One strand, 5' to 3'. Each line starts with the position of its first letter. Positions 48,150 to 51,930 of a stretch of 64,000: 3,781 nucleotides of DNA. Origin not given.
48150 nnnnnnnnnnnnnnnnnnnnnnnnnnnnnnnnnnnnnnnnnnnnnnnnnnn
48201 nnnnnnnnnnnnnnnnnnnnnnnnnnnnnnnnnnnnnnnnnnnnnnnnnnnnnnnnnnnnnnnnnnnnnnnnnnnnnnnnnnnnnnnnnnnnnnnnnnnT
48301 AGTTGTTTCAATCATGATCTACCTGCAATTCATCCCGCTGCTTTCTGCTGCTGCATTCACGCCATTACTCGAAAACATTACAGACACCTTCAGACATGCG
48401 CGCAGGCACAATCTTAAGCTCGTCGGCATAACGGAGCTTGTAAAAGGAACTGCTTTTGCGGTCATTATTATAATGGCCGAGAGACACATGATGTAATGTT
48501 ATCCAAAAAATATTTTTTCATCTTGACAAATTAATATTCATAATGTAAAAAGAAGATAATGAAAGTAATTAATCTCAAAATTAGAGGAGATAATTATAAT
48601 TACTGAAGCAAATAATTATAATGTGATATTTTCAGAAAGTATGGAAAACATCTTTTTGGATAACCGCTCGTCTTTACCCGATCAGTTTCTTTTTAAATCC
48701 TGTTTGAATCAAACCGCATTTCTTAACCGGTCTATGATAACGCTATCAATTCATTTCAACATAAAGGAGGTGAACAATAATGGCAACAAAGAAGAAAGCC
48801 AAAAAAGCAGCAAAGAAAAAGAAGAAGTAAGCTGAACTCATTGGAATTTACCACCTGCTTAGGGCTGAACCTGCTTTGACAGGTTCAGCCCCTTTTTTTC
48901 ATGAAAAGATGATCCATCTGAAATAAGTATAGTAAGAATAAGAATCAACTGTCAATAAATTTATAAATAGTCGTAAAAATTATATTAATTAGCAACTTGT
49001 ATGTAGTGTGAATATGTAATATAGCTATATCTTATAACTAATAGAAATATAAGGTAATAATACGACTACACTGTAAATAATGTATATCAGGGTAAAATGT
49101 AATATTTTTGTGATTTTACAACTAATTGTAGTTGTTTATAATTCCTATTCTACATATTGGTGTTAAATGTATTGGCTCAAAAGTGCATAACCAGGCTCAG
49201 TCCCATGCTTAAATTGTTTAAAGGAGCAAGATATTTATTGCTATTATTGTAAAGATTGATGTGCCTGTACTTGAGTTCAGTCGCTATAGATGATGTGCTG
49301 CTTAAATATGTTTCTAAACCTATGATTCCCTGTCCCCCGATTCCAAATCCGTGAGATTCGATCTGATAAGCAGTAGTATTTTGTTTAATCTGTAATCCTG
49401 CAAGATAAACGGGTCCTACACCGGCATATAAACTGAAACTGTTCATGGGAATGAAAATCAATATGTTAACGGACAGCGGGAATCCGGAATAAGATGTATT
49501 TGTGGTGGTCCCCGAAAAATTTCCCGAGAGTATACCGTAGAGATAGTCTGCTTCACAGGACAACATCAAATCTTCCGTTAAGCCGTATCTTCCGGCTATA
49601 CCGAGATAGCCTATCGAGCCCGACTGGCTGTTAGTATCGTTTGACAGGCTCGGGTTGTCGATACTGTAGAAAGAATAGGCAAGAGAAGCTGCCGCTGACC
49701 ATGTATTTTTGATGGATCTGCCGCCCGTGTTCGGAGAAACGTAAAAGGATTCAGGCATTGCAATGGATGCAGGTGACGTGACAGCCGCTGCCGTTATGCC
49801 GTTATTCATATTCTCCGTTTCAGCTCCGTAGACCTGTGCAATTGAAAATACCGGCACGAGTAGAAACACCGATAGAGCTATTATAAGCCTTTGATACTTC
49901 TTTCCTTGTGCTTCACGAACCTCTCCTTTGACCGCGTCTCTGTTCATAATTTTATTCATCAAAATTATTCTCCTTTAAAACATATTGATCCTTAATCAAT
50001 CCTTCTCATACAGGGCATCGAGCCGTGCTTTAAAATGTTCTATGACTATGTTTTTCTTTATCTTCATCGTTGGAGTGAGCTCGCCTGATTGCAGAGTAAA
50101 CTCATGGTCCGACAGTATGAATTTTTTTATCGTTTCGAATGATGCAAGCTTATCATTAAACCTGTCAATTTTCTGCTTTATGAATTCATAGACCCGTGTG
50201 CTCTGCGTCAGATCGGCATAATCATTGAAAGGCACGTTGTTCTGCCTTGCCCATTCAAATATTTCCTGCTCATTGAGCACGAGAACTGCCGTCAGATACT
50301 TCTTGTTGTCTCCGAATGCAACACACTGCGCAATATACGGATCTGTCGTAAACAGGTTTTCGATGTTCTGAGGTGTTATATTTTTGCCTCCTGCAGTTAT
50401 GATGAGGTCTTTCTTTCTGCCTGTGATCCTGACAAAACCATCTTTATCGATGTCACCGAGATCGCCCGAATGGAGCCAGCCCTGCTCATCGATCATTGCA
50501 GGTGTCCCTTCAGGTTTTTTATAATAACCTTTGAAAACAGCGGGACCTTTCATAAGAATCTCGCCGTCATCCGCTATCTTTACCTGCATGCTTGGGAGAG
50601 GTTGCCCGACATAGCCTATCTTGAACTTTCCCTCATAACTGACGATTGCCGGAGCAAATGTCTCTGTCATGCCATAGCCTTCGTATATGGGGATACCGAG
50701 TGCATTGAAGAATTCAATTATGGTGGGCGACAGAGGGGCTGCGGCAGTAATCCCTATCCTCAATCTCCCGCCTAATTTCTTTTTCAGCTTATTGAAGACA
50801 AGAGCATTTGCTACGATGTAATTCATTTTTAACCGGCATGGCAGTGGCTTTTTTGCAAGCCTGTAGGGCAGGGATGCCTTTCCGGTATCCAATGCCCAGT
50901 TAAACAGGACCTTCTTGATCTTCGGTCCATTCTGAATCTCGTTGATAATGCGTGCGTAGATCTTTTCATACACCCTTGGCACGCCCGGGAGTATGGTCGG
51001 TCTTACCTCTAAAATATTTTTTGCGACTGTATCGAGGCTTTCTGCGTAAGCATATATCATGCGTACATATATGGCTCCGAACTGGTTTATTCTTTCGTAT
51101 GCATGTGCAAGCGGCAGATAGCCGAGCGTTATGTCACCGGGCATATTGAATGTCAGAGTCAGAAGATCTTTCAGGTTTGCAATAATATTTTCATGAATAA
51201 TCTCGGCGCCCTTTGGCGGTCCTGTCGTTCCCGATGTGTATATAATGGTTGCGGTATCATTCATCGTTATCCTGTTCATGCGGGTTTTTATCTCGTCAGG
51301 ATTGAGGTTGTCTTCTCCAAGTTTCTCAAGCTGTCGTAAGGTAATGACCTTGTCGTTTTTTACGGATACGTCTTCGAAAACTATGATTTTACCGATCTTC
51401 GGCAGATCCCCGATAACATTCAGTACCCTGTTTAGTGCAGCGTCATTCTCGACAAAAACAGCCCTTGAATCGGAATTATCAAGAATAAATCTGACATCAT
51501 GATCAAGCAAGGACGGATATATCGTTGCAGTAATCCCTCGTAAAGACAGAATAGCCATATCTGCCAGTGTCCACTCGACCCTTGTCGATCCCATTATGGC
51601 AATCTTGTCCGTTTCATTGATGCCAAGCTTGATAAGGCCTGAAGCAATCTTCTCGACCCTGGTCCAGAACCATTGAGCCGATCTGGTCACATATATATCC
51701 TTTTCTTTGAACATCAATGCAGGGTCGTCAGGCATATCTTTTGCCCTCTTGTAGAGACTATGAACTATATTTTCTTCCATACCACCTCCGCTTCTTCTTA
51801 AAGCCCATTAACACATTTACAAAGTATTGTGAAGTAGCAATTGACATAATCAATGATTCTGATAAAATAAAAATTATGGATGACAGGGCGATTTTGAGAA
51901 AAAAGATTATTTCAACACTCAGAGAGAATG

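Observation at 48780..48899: Orphan 16-codon poly-lysine ORF (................) with strong SD and intrinsic terminator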

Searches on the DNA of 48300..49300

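Call 4: search_rna_families(source=window, start=48300, end=49300, threshold=evalue, max_evalue=10)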
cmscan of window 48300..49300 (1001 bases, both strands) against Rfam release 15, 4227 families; matches with E-value up to 10: 9.
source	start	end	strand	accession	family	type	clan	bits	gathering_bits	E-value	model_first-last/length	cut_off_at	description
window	48859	48978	-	RF02449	ncr1015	Gene; sRNA;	-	24.4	60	0.66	1-121/121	no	Bacillus sRNA ncr1015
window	48824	48907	+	RF02454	ncr982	Gene; sRNA;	-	20.3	50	4.1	1-79/79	no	Bacillus sRNA ncr982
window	48813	48902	+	RF00558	L20_leader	Cis-reg; leader;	-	18.1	58.7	1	1-127/127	no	Ribosomal protein L20 leader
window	48863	48919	+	RF02843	RefA5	Gene; antisense;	-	17.6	91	1.1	1-68/68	no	Enterococcus sRNA A5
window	48736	48903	+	RF00124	IS102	Gene; sRNA;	-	17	46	3.3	1-206/206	no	IS102 RNA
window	48830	48906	+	RF00519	suhB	Gene; sRNA;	CL00108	16.6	41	1.4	1-77/77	no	Makes More Granules Regulator RNA (mmgR)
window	48443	48559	-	RF00004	U2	Gene; snRNA; splicing;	CL00006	14.8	46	2.6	1-192/192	no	U2 spliceosomal RNA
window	48861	48916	+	RF01067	ATPC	Gene;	-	14.4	45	9.2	42-87/92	no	ATPC RNA motif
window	48875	48967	+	RF02350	psRNA6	Gene; sRNA;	-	11.2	60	1.8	1-333/333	no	Nitrosomonas sRNA psRNA6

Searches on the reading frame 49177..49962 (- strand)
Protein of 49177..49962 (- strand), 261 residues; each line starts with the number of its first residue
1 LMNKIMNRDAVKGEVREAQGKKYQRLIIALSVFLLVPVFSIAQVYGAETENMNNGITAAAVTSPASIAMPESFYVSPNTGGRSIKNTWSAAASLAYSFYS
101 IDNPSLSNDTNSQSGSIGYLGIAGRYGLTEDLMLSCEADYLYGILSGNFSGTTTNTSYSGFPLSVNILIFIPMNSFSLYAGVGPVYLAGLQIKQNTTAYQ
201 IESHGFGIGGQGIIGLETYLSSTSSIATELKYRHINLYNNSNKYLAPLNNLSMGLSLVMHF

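Call 8: search_protein_families(library=pfam, proteins=[window:49177-49962:-])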
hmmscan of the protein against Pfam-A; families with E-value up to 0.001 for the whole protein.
window:49177-49962:- (261 aa): 1 family
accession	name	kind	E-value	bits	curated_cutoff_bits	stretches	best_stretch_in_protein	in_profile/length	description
PF13505.12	OMP_b-brl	-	8.5e-08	33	28.7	1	92-257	24-171/175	Outer membrane protein beta-barrel domain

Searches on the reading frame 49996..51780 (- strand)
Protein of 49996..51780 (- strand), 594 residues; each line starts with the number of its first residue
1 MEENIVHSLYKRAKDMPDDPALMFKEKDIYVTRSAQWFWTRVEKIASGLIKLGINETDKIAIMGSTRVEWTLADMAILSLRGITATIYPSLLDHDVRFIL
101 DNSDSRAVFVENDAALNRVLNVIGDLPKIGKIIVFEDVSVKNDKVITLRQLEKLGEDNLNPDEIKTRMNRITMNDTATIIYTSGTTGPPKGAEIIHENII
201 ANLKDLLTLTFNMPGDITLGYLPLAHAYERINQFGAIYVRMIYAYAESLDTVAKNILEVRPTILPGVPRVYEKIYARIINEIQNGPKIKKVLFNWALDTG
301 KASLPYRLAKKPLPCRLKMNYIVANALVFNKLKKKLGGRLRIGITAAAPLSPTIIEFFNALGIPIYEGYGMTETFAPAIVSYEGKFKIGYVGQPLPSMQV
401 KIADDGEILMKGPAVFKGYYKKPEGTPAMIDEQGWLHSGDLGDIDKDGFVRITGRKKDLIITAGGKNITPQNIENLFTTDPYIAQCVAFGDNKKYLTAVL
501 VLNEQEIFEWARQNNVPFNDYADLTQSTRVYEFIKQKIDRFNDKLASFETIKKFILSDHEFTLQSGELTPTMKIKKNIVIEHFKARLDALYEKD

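Call 8: search_protein_families(library=pfam, proteins=[window:49996-51780:-])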
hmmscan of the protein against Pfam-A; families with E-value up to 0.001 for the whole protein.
window:49996-51780:- (594 aa): 2 families
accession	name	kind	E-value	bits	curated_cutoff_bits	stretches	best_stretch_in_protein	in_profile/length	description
PF00501.34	AMP-binding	-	4.5e-69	233.5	29.9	1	11-420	3-384/384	AMP-binding enzyme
PF23562.2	AMP-binding_C_3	-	1.2e-08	35.8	20.8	1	458-593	2-122/124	AMP-binding enzyme C-terminal domain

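Call 11: find_encoding_contigs(protein=window:49996-51780:-, flank=6000, max_places=6)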
Protein window:49996-51780:- (594 aa): no gene with exactly this product is on record in the collection.
